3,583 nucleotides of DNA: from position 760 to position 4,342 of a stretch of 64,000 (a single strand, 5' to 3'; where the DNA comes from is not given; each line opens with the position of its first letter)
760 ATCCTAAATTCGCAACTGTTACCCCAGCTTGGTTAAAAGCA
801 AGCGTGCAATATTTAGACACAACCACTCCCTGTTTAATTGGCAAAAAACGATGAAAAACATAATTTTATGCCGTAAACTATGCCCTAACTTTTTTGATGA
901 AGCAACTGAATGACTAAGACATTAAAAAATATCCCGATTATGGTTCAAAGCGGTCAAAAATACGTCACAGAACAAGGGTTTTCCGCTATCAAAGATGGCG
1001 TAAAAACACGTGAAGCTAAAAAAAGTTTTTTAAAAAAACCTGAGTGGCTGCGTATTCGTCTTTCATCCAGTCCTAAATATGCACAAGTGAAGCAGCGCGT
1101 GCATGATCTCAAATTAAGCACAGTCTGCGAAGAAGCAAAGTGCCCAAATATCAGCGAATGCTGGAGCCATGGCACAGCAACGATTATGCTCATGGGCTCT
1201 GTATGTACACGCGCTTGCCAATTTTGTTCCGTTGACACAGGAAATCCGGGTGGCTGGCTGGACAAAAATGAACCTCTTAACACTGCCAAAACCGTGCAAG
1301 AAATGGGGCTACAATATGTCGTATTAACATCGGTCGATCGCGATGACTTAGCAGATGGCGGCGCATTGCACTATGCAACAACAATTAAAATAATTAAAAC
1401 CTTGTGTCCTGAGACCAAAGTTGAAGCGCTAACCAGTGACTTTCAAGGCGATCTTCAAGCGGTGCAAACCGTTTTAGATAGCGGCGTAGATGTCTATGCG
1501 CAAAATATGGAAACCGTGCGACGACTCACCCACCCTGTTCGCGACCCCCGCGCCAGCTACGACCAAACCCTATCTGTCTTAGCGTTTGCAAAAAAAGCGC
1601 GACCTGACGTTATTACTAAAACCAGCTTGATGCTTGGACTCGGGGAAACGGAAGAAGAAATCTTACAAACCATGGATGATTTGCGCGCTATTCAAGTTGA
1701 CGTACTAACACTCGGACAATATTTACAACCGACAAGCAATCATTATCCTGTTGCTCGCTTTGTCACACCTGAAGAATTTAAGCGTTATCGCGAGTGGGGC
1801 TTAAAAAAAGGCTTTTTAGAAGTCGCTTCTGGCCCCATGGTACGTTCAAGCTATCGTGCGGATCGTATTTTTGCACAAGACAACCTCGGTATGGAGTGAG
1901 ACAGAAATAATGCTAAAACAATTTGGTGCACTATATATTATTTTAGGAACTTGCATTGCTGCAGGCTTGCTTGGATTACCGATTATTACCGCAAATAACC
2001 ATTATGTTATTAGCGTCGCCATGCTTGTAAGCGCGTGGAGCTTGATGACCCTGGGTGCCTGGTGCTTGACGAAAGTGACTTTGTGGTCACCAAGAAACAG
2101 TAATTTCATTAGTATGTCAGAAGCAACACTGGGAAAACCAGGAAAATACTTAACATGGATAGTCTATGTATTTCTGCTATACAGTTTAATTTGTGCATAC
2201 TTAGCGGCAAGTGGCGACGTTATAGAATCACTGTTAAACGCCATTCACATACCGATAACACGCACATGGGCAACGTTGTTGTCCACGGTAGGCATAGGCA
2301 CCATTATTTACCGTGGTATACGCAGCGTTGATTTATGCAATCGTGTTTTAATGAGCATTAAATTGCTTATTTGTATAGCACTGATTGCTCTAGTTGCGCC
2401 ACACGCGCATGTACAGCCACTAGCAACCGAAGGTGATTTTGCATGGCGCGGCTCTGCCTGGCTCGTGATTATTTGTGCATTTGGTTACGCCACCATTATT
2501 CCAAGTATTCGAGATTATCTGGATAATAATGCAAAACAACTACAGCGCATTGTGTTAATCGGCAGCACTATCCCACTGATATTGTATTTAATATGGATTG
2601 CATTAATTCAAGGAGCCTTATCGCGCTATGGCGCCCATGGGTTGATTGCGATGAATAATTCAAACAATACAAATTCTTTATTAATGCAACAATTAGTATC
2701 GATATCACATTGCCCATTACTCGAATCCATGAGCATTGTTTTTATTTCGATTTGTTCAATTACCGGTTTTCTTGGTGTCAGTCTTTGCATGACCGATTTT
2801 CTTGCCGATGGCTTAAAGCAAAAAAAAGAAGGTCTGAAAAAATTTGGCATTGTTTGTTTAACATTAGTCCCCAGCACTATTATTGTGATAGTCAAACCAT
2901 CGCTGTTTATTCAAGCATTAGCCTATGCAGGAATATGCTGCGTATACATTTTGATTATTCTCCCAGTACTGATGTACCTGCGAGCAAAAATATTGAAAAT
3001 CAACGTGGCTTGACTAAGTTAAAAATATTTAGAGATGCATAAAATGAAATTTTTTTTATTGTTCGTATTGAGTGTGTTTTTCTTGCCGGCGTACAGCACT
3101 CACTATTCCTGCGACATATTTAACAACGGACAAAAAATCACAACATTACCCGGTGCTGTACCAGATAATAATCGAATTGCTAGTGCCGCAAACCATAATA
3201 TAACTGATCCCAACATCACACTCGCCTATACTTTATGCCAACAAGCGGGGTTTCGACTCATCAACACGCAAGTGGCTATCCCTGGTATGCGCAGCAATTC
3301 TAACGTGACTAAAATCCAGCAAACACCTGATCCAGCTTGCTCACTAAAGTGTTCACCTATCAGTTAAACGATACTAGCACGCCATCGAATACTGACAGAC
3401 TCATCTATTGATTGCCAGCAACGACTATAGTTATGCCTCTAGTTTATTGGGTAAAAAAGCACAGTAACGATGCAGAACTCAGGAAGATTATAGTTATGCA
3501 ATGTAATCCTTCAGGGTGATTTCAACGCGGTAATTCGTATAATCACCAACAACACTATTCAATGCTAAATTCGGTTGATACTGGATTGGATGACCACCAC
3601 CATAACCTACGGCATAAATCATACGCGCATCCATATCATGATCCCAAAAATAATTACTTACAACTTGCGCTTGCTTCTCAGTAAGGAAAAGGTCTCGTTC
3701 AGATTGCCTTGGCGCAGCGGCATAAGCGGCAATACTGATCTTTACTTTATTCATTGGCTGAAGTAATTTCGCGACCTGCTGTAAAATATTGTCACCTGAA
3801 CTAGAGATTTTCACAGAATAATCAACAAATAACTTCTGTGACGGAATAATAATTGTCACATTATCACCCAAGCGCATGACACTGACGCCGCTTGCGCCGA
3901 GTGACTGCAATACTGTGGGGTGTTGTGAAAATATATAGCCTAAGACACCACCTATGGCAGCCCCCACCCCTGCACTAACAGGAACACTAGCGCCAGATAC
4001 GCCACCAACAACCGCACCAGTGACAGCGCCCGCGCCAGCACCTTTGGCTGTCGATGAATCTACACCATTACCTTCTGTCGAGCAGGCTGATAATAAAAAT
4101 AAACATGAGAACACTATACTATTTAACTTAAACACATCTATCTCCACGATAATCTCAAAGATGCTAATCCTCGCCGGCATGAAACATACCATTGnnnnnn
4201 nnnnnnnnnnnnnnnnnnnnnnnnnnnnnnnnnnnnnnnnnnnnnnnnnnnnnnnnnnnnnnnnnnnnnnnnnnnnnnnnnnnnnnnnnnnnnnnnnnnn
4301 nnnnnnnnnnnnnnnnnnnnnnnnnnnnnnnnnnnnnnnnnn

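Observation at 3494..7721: Isolated dotM-dotL-dotK (icmP-icmO-icmN) module with no other T4BSS genes nearby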

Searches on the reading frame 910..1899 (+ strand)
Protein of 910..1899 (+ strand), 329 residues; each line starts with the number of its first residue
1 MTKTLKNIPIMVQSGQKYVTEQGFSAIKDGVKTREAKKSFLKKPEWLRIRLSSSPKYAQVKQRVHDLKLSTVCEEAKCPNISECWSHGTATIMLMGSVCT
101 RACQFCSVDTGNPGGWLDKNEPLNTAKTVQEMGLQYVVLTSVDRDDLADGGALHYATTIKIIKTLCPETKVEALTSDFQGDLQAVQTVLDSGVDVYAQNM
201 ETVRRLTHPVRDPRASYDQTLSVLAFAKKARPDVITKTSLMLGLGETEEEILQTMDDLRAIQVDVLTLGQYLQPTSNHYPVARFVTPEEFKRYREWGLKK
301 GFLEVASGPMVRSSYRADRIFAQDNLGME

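Call 7: search_protein_families(library=ncbifam, max_evalue=1e-10, proteins=[window:910-1899:+])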
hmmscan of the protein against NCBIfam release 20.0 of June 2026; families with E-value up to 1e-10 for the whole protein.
window:910-1899:+ (329 aa): 4 families
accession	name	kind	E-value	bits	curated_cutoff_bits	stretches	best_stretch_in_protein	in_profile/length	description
NF004019.1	PRK05481.1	subfamily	1.3e-121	405.3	203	1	43-324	1-280/286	lipoyl synthase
TIGR00510.1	lipA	equivalog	9.3e-119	396.2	310.25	1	32-324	6-297/302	lipoyl synthase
NF009544.0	PRK12928.1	subfamily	2.1e-115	385.1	210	1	32-321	9-297/300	lipoyl synthase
NF053790.1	LplA_LipA_fuse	exception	8.8e-114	381.2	800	1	36-319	326-605/606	bifunctional lipoate--protein ligase/lipoyl synthase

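Call 42: find_encoding_contigs(protein=window:910-1899:+, flank=10000, max_places=3)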
Protein window:910-1899:+ (329 aa): no gene with exactly this product is on record in the collection.

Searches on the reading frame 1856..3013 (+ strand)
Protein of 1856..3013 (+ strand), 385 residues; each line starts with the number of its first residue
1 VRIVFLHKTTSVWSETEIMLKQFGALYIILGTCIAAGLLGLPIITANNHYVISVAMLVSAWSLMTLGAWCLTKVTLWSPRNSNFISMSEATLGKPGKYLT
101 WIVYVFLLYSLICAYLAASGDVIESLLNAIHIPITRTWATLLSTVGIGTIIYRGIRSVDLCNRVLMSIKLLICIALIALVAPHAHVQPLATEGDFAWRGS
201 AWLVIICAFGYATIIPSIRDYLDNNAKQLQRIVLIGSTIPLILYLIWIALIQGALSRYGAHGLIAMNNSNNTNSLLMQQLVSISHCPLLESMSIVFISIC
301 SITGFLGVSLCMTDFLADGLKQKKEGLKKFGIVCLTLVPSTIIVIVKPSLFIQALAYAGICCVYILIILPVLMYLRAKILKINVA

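Call 7: search_protein_families(library=ncbifam, max_evalue=1e-10, proteins=[window:1856-3013:+])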
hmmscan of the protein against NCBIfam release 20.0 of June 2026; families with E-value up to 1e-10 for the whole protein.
window:1856-3013:+ (385 aa): 4 families
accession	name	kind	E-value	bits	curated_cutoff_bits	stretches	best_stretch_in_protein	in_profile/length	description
TIGR00837.1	araaP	subfamily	7.5e-70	236.1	350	1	26-379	3-358/381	aromatic amino acid transporter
NF011711.0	PRK15132.1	equivalog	4.3e-57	194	482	1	22-378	5-360/403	tyrosine transporter TyrP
NF007789.0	PRK10483.1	equivalog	3.7e-34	118.7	515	1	22-374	13-367/414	tryptophan permease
NF007235.0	PRK09664.1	equivalog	5.3e-23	81.7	497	1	22-378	11-372/415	low affinity tryptophan permease TnaB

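Call 52: find_homologous_proteins(query=window:1856-3013:+, max_evalue=1e-40)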
Query window:1856-3013:+ (385 aa): 574 proteins with E <= 1e-40 among 8000 candidates; the best 120 are listed.
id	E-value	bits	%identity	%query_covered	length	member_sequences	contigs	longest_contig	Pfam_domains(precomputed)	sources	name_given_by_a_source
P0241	6.9e-232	787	100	95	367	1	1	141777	PF01490.25,PF03222.20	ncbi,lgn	-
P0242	8.8e-192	656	80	95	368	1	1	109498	PF03222.20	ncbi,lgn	-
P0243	7.4e-189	646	79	95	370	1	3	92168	PF03222.20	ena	-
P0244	1.7e-186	638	78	94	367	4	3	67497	PF03222.20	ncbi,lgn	-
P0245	8.2e-184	629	80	94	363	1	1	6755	PF03222.20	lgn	-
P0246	1.8e-183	628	79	94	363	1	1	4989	PF03222.20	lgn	-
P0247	6.1e-180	617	77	94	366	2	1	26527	PF03222.20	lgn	-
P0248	2.0e-165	569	71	95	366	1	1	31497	PF03222.20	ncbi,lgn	-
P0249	1.0e-145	504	65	94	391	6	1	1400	PF03222.20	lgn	-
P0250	6.0e-145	501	64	94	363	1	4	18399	PF03222.20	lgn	-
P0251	7.4e-145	501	63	95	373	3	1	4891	PF03222.20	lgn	-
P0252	4.9e-144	498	64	94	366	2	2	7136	PF03222.20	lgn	-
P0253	1.1e-143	497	62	95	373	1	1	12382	PF03222.20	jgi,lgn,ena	-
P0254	7.9e-143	494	65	94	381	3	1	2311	PF03222.20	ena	-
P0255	3.7e-142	492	63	94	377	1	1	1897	PF03222.20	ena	-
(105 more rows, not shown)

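Call 53: find_encoding_contigs(protein=P0241, flank=10000, max_places=3)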
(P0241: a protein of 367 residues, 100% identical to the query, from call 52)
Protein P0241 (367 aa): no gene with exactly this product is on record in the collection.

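Call 54: list_cluster_members(proteins=[P0241, P0242, P0244, P0138, P0125, P0127, P0126, P0001])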
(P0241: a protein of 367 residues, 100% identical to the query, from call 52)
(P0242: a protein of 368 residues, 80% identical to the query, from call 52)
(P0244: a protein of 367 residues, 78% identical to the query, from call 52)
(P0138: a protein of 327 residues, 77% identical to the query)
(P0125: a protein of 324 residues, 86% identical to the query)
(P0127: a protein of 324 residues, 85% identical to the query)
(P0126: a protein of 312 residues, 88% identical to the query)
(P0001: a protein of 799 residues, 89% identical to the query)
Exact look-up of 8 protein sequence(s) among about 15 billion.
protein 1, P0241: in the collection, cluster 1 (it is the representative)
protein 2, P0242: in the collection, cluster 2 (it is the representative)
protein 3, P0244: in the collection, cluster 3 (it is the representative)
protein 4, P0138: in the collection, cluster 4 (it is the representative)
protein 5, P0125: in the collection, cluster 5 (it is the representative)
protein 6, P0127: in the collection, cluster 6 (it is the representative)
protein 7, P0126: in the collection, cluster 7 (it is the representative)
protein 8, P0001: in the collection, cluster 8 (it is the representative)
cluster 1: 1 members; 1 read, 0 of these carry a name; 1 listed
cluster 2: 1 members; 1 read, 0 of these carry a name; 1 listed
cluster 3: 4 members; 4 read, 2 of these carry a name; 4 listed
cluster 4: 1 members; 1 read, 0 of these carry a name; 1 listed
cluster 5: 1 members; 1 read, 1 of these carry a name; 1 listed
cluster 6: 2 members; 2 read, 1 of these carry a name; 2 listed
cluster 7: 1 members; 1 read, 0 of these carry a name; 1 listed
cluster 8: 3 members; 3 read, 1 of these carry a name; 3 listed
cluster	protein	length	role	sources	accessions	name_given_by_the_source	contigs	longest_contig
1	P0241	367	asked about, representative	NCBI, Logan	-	-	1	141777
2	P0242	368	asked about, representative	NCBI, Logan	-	-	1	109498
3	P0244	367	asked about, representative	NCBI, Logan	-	-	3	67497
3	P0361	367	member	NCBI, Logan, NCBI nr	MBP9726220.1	MAG: tryptophan/tyrosine permease [Gammaproteobacteria bacterium] | tryptophan/tyrosine permease [Gammaproteobacteria bacterium]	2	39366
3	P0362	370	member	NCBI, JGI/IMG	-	tyrosine-specific transport protein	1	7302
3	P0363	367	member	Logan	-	-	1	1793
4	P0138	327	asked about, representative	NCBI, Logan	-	-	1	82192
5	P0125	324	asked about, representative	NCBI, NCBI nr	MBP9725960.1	MAG: type IV secretion protein IcmK [Gammaproteobacteria bacterium] | type IV secretion protein IcmK [Gammaproteobacteria bacterium]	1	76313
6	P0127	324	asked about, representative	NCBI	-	-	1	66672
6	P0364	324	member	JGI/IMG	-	intracellular multiplication protein IcmK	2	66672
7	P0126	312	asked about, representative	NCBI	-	-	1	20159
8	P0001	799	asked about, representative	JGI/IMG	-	intracellular multiplication protein IcmO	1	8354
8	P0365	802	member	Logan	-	-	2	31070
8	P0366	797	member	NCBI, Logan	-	-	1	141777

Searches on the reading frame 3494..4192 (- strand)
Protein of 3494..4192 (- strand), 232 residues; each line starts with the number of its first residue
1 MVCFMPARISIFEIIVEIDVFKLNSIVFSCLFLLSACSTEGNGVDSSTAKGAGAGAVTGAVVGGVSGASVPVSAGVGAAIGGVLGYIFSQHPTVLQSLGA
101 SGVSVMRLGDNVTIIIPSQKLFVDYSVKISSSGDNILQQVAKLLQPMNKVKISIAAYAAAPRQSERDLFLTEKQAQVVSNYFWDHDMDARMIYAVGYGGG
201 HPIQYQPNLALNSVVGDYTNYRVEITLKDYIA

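Call 3: search_protein_families(library=pfam, proteins=[window:3494-4192:-])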
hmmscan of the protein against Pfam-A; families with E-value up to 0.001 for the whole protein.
window:3494-4192:- (232 aa): 3 families
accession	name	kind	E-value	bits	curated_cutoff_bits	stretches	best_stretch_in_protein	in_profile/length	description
PF00691.25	OmpA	-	2e-11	44.5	27.2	1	122-206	2-88/98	OmpA family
PF13441.11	Gly-zipper_YMGG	-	5.7e-07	29.6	28.9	1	47-87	2-41/45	YMGG-like Gly-zipper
PF13488.11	Gly-zipper_Omp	-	0.00013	22.3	25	1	51-90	2-40/46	Glycine zipper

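Call 4: search_protein_families(library=ncbifam, proteins=[window:3494-4192:-])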
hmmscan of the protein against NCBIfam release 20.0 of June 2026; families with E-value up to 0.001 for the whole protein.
window:3494-4192:- (232 aa): 13 families
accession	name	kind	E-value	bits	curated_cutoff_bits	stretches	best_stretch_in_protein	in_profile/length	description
NF053611.1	YiaD_Gzip_OmpA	equivalog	5.8e-27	94.7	175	1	27-226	3-205/206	YiaD family glycine zipper/OmpA-like lipoprotein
NF038223.1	IcmN_DotK_IVB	equivalog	7.6e-23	81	250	1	94-231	31-163/164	type IVB secretion system protein IcmN/DotK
NF007804.1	PRK10510.1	equivalog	1.4e-21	76.9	307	1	25-228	9-217/219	OmpA family lipoprotein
NF038224.1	OmpA_like_CmpA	equivalog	3.1e-21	76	300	1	44-227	37-214/233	C-OmpA-like family protein CmpA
NF006285.1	PRK08457.1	equivalog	5.1e-07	29.7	250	1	97-228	101-231/253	flagellar motor protein MotB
NF053612.1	anchor_PA1041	equivalog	7.9e-07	29.2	250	1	119-227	132-235/236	PA1041 family peptidoglycan-binding anchor lipoprotein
TIGR03350.1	type_VI_ompA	equivalog_domain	2.8e-06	27.3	139.8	1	100-226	12-136/137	type VI secretion system protein TssL, long form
NF007830.1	PRK10540.1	equivalog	3.7e-05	23.5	98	1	32-86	19-68/72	osmotically-inducible lipoprotein OsmB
NF053613.1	OMP_toxin_LptF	equivalog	8.7e-05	22.3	400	1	120-228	143-246/256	lipotoxin F family OmpA-related lipoprotein LptF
NF033763.1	exchanger_TraB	exception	9.2e-05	20.6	700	1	97-212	372-490/522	outer membrane exchange protein TraB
TIGR02802.1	Pal_lipo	equivalog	0.00019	21.5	125.35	1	126-206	8-88/104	peptidoglycan-associated lipoprotein Pal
NF052230.1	T9SS_PorE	exception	0.00046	18.6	600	1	127-206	524-603/648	PorE family type IX secretion system protein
NF053585.1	OMP_LP_YfiB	equivalog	0.00075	19.4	128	0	119-206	57-144/163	outer membrane lipoprotein YfiB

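Call 33: search_solved_structures(query=window:3494-4192:-)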
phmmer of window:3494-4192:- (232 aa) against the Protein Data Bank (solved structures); distinct sequences matched with E-value up to 0.001: 6.
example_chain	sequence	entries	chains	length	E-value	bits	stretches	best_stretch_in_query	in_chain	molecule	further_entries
6x62_DK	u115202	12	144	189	1.2e-15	61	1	95-228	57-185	Inner membrane lipoprotein YiaD | LphA (DotK)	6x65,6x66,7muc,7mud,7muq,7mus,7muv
6x65_N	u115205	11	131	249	1.1e-10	44.7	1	51-204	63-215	Outer membrane protein, OmpA family protein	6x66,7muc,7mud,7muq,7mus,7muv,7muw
2k1s_A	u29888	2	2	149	6.9e-10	42.2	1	92-229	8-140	Inner membrane lipoprotein yiaD | Probable lipoprotein YiaD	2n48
6x62_DX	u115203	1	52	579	1.2e-09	41.3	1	51-204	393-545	Type IV secretion system unknown protein fragment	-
6jfw_A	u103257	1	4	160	1e-07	35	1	95-228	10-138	PA0833-PD protein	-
3ldt_A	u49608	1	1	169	1.2e-07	34.8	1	76-204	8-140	Outer membrane protein, OmpA family protein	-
